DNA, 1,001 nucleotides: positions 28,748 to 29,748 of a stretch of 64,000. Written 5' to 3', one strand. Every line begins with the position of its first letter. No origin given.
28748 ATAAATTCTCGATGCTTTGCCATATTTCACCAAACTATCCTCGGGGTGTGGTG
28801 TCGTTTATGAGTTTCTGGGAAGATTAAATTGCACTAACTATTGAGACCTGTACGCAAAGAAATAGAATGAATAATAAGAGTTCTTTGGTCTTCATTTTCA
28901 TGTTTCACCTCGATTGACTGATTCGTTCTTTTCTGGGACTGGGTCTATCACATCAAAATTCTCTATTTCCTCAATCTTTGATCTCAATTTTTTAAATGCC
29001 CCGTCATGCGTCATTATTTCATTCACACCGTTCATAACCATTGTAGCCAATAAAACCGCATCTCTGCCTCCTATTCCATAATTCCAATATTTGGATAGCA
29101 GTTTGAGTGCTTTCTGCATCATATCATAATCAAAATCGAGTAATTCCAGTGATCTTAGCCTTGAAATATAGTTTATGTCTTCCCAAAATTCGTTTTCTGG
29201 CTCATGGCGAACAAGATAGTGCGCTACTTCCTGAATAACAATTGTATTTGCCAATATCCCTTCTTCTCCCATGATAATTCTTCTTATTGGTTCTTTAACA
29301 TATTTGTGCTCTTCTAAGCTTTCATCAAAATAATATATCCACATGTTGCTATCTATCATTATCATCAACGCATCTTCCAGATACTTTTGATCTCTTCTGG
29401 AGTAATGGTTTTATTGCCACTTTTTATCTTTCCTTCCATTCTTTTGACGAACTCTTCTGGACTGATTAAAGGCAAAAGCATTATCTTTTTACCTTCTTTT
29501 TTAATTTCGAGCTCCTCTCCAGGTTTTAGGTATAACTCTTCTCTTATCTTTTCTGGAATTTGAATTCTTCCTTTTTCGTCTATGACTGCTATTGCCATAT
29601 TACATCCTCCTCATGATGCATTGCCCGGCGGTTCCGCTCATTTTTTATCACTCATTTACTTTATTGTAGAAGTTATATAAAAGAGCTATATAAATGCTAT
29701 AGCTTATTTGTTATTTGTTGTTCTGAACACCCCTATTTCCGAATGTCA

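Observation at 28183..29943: Degenerate inverted paralog of the surface-protein locus with vapBC in place of the middle gene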

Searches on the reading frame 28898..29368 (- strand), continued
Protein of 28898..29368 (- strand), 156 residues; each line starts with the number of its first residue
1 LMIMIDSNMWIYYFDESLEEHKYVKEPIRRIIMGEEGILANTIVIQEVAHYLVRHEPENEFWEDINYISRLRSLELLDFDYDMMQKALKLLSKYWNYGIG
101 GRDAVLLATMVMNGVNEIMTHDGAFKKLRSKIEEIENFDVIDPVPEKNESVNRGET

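Call 63: fold_search(model_id=the predicted structure, library=pdb)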
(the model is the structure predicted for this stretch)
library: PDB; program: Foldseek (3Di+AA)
matches with E <= 10: 270; with E <= 0.001: 21
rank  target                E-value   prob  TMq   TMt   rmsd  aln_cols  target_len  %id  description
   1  5x3t_B                7.0e-06  1.00  0.73  0.82   2.7       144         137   20  VapBC from Mycobacterium tuberculosis (released 2017-06-07)
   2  3zvk_A                3.7e-05  1.00  0.60  0.69   4.7       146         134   14  Crystal structure of VapBC2 from Rickettsia felis bound to a DNA fragment from their promoter (released 2011-12-14)
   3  3zvk_C                3.9e-05  1.00  0.63  0.73   3.8       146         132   16  Crystal structure of VapBC2 from Rickettsia felis bound to a DNA fragment from their promoter (released 2011-12-14)
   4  7vwo_A                4.4e-05  1.00  0.71  0.77   3.4       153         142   14  TA complex from Mycobacterium tuberculosis (released 2022-11-16)
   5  3zvk_B                5.0e-05  1.00  0.63  0.72   3.7       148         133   17  Crystal structure of VapBC2 from Rickettsia felis bound to a DNA fragment from their promoter (released 2011-12-14)
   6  1w8i                  1.1e-04  1.00  0.63  0.63   2.9       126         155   15  The Structure of gene product af1683 from Archaeoglobus fulgidus. (released 2004-11-16)
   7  5ecw_A                1.1e-04  1.00  0.64  0.74   3.2       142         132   13  Structure of the Shigella flexneri VapC mutant D7A (released 2016-02-17)
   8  5wzf_A                1.5e-04  1.00  0.67  0.78   3.7       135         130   17  Crystal structure of Mycobacterium tuberculosis VapC20 (Rv2549c), Sarcin-Ricin loop cleaving toxin (released 2017-10-25)
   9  5wz4_A                1.7e-04  1.00  0.66  0.77   2.4       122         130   16  Crystal structure of Mycobacterium tuberculosis VapC20 (Rv2549c), Sarcin-Ricin loop cleaving toxin (released 2017-10-25)
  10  8wmm_G                1.7e-04  1.00  0.66  0.74   3.1       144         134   17  Structure of CbCas9-PcrIIC1 complex bound to 28-bp DNA substrate (20-nt complementary) (released 2024-06-05)
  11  5wzf_B                2.0e-04  1.00  0.65  0.76   2.4       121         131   17  Crystal structure of Mycobacterium tuberculosis VapC20 (Rv2549c), Sarcin-Ricin loop cleaving toxin (released 2017-10-25)
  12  5ecd_A                3.8e-04  1.00  0.64  0.73   3.6       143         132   13  Structure of the Shigella flexneri VapC mutant D98N crystal form 1 (released 2016-02-17)
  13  7by3_B                4.2e-04  1.00  0.57  0.69   3.7       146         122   14  Toxin-antitoxin complex from klebsiella pneumoniae (released 2021-04-28)
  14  7by2_B                4.5e-04  1.00  0.59  0.74   3.4       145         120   17  Toxin-antitoxin complex from Klebsiella pneumoniae (released 2021-04-28)
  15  6sd6_D                4.5e-04  1.00  0.63  0.72   3.7       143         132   13  Structure of VapBC from Shigella sonnei (released 2020-08-26)
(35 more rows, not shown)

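Call 76: find_related_loci(query=window:28898-29365:-, collection=viral_contigs, flank=5000)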
Query window:28898-29365:- (155 aa) in viral_contigs; peptide patterns used: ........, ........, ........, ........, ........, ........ (x = any residue, [..] = any of these).
3 stretches matched a pattern, but none encodes a relative of the query by tblastn (E <= 1e-3).

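Call 77: search_dna_similar(query=window:28898-29365:-, collection=plasmids, mode=protein, max_evalue=0.00001, max_rows=8)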
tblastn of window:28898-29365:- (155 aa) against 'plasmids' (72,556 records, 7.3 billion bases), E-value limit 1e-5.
No match.

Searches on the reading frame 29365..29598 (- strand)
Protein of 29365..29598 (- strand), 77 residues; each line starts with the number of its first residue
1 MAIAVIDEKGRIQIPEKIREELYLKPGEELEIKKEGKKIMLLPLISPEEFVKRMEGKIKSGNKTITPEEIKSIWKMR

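Call 4: search_protein_families(library=pfam, proteins=[window:29365-29598:-], max_evalue=0.01)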
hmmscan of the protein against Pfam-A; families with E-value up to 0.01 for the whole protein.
window:29365-29598:- (77 aa): 2 families
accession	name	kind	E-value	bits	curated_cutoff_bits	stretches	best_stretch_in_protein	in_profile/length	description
PF04014.23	MazE_antitoxin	-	5.9e-07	29.8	24.7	1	4-44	2-43/48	Antidote-toxin recognition MazE, bacterial antitoxin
PF02381.23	MraZ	-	0.0099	16.3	23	0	6-25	10-29/72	MraZ protein, putative antitoxin-like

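Call 10: search_protein_families(library=ncbifam, proteins=[window:29365-29598:-], max_evalue=0.01)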
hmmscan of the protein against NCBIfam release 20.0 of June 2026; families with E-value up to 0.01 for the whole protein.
window:29365-29598:- (77 aa): 5 families
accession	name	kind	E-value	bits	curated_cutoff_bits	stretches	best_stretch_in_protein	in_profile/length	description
TIGR01439.1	lp_hng_hel_AbrB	domain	6.6e-11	41.8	28.3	1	4-43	2-42/44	transcriptional regulator, AbrB family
NF006352.0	PRK08577.1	equivalog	8.1e-06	25.9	140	1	3-54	6-59/136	hypothetical protein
NF040962.1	near_HgcAB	equivalog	1.3e-05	25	70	1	2-54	6-60/70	HgcAB-associated protein HgcC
NF050106.1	TA_MazE_antitoxin_Deino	equivalog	8.9e-05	22.6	65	1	10-48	1-38/65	type II toxin-antitoxin system MazE family antitoxin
TIGR02851.1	spore_V_T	equivalog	0.0033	17.3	235.9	1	5-39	8-44/180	stage V sporulation protein T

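Call 12: find_encoding_contigs(protein=window:29365-29598:-, flank=10000, max_places=10)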
Protein window:29365-29598:- (77 aa): 23 contigs read that carry it; 10 places shown.
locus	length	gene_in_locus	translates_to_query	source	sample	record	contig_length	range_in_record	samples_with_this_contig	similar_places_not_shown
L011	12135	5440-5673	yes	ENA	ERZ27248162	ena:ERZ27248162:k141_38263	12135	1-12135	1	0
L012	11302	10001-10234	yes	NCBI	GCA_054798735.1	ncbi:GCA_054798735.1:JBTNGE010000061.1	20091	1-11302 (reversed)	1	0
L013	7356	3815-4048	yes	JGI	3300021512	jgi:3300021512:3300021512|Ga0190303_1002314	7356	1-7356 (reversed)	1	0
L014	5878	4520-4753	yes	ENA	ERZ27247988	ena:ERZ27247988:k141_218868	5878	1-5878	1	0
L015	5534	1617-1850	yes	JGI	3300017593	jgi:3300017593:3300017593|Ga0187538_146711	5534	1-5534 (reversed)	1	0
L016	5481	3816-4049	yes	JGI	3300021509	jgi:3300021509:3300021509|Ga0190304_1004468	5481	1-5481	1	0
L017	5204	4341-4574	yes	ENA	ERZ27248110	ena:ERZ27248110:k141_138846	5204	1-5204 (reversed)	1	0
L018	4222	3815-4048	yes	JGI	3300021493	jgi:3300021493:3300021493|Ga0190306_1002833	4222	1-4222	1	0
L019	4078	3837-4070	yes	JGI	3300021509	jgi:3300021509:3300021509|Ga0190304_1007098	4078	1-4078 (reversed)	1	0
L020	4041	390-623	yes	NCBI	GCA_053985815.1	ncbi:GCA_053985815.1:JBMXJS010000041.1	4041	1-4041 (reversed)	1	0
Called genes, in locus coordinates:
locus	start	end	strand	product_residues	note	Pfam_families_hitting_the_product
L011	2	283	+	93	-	?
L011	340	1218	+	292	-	-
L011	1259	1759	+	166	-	-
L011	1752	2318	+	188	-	-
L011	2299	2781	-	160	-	-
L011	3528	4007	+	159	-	PF22842:Pel9A-like_beta_helix, PF13229:Beta_helix (weak), PF05048:NosD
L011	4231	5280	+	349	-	PF05048:NosD, PF13229:Beta_helix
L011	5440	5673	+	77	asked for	PF04014:MazE_antitoxin (weak)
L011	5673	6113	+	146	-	PF01850:PIN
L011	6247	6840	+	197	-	-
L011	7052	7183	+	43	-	PF18204:PGF-CTERM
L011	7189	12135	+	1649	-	?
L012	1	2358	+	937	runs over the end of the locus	PF00690:Cation_ATPase_N, PF00122:E1-E2_ATPase, PF00702:Hydrolase, PF13246:Cation_ATPase, PF08282:Hydrolase_3 (weak), PF00689:Cation_ATPase_C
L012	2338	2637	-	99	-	PF01157:Ribosomal_L21e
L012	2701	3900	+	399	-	PF09488:Osmo_MPGsynth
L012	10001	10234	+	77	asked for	PF04014:MazE_antitoxin (weak)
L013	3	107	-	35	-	?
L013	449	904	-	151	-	PF22784:PTP-SAK, PF22785:Tc-R-P, PF22741:PTP-NADK, PF00782:DSPc, PF00102:Y_phosphatase (weak), PF05706:CDKN3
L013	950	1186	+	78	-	PF02697:VAPB_antitox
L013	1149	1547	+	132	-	PF01850:PIN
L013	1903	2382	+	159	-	PF22842:Pel9A-like_beta_helix, PF13229:Beta_helix (weak), PF05048:NosD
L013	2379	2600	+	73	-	-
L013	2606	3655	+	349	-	PF05048:NosD, PF13229:Beta_helix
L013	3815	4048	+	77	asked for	PF04014:MazE_antitoxin (weak)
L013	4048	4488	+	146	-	PF01850:PIN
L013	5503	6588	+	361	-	PF21088:MS_channel_1st, PF00924:MS_channel_2nd, PF21082:MS_channel_3rd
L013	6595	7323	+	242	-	PF00730:HhH-GPD, PF00633:HHH (weak)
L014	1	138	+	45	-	?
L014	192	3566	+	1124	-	PF02384:N6_Mtase, PF20473:MmeI_Mtase (faint), PF07669:Eco57I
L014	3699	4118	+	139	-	-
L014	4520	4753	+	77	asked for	PF04014:MazE_antitoxin (weak)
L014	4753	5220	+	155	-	PF01850:PIN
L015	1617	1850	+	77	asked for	PF04014:MazE_antitoxin (weak)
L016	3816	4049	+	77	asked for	PF04014:MazE_antitoxin (weak)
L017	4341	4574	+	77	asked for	PF04014:MazE_antitoxin (weak)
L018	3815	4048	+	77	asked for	PF04014:MazE_antitoxin (weak)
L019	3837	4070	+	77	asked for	PF04014:MazE_antitoxin (weak)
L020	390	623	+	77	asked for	PF04014:MazE_antitoxin (weak)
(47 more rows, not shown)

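Call 45: search_protein_families(library=padloc, proteins=[window:29365-29598:-, L014:192-3566:+, L014:3699-4118:+, L013:950-1186:+, L013:1149-1547:+], max_evalue=0.001)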
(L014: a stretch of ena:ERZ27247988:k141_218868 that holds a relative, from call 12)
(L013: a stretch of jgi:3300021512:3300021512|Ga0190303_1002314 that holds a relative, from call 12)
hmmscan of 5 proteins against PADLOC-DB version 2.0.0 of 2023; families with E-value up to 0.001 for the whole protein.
window:29365-29598:- (77 aa): 0 families

L014:192-3566:+ (1124 aa): 33 families (the best 25 are shown)
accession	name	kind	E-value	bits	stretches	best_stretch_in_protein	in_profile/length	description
PDLC03630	REase_MTase_IIG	-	0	1073.3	1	17-1116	14-1098/1100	Type IIG restriction enzyme-methyltransferase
PDLC03580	REase_II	-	9.7e-216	717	1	15-1119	20-1104/1112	Type II restriction enzyme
PDLC03625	REase_MTase_IIG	-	1.9e-100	335.2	1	189-1098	219-1106/1109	Type IIG restriction enzyme-methyltransferase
PDLC03248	MTase_II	-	2.2e-20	70.9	2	590-717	81-194/521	Type II methyltransferase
PDLC03335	MTase_II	-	2.1e-18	64.3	2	357-481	63-181/607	Type II methyltransferase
PDLC03612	REase_MTase_IIG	-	1e-15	55.1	2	983-1107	1115-1241/1247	Type IIG restriction enzyme-methyltransferase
PDLC03338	MTase_II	-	1.9e-15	54.6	1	328-473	87-229/604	Type II methyltransferase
PDLC04134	mad2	-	4.2e-15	53.5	1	333-457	233-333/492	mads_2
PDLC03310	MTase_II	-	6.6e-13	46.2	1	865-1026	301-449/475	Type II methyltransferase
PDLC03313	MTase_II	-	9.3e-12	42.2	2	591-717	141-250/563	Type II methyltransferase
PDLC03348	MTase_II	-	1.5e-11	41.6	1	346-459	193-311/727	Type II methyltransferase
PDLC03025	MTase_I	-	1.4e-10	38.5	1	354-459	141-241/569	Type I methyltransferase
PDLC02529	PglX|PglXI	-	1.3e-09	34.3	1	396-488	227-325/1189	PglX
PDLC03021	MTase_I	-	3.9e-09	33.8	1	346-458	135-246/491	Type I methyltransferase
PDLC03719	oMTase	-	1.2e-08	32.4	1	576-687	94-184/387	orphan methyltransferase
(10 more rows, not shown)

L014:3699-4118:+ (139 aa): 0 families

L013:950-1186:+ (78 aa): 0 families

L013:1149-1547:+ (132 aa): 0 families

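Call 54: search_solved_structures(query=window:29365-29598:-, max_evalue=1, show_alignments=1)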
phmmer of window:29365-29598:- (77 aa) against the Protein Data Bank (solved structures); distinct sequences matched with E-value up to 1: 8.
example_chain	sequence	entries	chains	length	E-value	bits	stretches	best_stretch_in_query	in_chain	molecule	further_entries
2ro5_A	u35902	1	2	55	0.01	19.3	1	5-42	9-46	Stage V sporulation protein T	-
2glw_A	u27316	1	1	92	0.019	18.5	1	4-33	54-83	92aa long hypothetical protein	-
2w1t_B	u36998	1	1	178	0.062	16.8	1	5-43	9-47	STAGE V SPORULATION PROTEIN T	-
2w1t_A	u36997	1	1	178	0.082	16.4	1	5-46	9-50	STAGE V SPORULATION PROTEIN T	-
1z0r_A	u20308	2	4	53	0.17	15.4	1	4-41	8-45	Transition state regulatory protein abrB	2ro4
2k1n_A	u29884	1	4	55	0.18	15.4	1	4-42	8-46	AbrB family transcriptional regulator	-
1yfb_A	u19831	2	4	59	0.28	14.8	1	4-41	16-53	Transition state regulatory protein abrB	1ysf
2fy9_A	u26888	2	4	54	0.66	13.6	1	4-42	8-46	Putative transition state regulator abh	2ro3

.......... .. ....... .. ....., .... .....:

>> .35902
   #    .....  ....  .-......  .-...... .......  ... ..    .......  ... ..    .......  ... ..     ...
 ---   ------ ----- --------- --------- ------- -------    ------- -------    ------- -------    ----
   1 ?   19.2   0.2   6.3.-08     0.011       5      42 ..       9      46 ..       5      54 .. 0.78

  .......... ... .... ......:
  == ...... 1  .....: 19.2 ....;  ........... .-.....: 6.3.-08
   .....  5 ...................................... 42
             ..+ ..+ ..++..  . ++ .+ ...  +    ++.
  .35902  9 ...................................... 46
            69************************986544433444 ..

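Call 73: search_protein_families(library=pfam, proteins=[L014:3699-4118:+], max_evalue=0.1)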
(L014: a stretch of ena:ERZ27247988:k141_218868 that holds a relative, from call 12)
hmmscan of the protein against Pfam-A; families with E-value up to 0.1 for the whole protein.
L014:3699-4118:+ (139 aa): 0 families
